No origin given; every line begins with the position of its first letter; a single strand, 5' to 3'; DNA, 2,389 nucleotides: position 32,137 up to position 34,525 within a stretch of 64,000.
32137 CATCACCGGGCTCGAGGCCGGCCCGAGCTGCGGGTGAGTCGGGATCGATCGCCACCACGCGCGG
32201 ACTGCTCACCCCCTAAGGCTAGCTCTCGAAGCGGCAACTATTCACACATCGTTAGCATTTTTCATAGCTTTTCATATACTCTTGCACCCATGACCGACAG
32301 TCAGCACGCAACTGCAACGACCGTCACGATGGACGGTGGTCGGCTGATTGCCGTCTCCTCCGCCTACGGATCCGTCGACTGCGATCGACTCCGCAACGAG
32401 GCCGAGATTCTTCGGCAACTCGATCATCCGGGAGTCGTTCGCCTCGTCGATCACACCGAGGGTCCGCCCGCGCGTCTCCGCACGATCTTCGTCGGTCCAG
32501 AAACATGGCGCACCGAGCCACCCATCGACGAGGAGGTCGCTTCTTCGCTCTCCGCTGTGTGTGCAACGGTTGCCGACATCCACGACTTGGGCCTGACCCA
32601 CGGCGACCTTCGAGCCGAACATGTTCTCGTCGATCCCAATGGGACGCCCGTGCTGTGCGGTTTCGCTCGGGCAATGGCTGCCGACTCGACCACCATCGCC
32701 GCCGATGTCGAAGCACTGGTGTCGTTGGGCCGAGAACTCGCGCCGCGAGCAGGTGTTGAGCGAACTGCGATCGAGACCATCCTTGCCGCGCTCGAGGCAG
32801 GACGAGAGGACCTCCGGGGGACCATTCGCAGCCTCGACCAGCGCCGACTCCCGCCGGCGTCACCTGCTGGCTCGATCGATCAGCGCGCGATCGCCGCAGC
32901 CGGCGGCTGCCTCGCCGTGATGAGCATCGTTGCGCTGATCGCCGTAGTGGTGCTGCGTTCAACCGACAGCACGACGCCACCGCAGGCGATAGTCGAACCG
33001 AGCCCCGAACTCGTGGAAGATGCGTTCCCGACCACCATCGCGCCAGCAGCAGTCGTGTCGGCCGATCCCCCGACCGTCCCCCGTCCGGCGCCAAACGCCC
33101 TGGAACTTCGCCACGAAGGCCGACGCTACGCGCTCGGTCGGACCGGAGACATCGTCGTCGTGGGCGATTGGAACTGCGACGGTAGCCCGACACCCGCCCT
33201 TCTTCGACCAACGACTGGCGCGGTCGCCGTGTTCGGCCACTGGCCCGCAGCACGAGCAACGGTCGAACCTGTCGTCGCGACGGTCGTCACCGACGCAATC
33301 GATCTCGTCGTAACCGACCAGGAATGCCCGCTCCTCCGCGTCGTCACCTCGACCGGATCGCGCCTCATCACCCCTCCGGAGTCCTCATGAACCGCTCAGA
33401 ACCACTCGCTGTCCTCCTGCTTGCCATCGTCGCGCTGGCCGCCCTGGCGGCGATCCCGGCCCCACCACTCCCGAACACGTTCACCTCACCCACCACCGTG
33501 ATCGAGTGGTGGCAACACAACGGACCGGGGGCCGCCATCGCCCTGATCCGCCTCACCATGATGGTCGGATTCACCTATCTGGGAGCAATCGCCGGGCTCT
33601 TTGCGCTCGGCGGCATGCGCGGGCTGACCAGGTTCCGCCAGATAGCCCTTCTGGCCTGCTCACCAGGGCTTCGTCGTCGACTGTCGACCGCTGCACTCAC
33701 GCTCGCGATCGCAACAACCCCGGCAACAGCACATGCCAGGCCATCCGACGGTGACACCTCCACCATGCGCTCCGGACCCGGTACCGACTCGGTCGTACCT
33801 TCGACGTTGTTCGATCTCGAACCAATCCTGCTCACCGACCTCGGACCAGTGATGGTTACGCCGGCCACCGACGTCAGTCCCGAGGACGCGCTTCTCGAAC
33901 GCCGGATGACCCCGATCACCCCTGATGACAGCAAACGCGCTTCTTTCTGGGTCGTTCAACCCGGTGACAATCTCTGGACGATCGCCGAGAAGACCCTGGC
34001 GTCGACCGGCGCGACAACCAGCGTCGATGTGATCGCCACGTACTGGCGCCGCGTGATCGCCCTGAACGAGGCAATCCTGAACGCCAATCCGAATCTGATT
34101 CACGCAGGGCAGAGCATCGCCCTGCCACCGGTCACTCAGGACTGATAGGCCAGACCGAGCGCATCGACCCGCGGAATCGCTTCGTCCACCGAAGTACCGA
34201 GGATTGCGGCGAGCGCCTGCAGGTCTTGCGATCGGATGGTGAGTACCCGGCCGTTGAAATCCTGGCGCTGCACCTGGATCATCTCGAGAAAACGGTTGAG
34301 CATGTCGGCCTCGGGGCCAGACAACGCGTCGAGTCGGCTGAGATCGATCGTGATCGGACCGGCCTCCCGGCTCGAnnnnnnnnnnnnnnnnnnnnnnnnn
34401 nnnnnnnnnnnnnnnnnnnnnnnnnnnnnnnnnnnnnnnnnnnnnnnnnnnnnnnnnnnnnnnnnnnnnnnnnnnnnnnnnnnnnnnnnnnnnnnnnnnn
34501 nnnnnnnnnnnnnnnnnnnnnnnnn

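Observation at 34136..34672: BldD orthologue with an intact RxD-X8-RxxD c-di-GMP signature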

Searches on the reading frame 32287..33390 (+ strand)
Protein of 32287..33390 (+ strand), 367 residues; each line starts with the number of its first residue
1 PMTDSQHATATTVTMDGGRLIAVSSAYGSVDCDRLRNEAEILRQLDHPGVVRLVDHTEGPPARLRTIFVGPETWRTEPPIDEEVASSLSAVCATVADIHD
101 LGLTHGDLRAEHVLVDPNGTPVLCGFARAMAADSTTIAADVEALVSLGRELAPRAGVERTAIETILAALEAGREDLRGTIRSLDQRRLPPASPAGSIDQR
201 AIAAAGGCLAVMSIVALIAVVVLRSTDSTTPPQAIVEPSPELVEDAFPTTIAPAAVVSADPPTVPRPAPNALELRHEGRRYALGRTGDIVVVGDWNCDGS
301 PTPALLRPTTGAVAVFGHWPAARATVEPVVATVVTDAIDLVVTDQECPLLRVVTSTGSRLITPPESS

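Call 13: search_protein_families(library=pfam, proteins=[window:32287-33390:+], max_evalue=0.001)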
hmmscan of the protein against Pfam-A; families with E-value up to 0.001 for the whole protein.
window:32287-33390:+ (367 aa): 2 families
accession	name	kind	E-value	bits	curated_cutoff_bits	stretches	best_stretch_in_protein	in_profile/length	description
PF00069.31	Pkinase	-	2.7e-05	24.1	31.7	1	31-132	41-148/263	Protein kinase domain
PF06293.20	Kdo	-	0.00013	21.9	21.3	1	79-119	115-155/207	Lipopolysaccharide kinase (Kdo/WaaP) family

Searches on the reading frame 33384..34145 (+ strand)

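Call 13: search_protein_families(library=pfam, proteins=[window:33384-34145:+], max_evalue=0.001)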
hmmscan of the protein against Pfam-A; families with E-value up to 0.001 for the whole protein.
window:33384-34145:+ (253 aa): 1 family
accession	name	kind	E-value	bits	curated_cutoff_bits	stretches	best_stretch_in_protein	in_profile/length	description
PF01476.26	LysM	-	0.00036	20.9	20.9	0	190-248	2-43/43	LysM domain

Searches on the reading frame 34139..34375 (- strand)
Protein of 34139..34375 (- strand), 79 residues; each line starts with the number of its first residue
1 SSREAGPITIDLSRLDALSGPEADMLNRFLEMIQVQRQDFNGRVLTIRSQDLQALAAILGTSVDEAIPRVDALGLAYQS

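Call 59: search_protein_representatives(protein=window:34139-34375:-)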
Query: 79 residues. Proteins with E-value up to 0.001 (for the whole library): 510; up to 1e-10: 133; up to 1e-30: 0. The best 150 are listed.
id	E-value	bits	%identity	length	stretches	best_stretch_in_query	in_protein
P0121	4.6e-27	109.1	75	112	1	6-77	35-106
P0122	9.2e-27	108.1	90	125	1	18-78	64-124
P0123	8.8e-25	101.9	36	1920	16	15-71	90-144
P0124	2.5e-21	91.0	64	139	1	7-78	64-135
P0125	8.5e-21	89.3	69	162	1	8-77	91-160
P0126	1.2e-20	88.8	66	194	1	7-76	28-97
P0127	2.5e-20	87.8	71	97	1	11-76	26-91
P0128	1.4e-19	85.5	60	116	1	5-76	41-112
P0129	3.0e-19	84.4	60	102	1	7-76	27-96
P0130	8.4e-19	83.0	62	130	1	6-77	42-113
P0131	1.1e-18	82.6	61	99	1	8-77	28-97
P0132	1.4e-18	82.3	57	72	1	8-77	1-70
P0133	4.4e-18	80.7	74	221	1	5-61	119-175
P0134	4.6e-18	80.6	55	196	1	3-75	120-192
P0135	7.2e-18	80.0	61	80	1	8-76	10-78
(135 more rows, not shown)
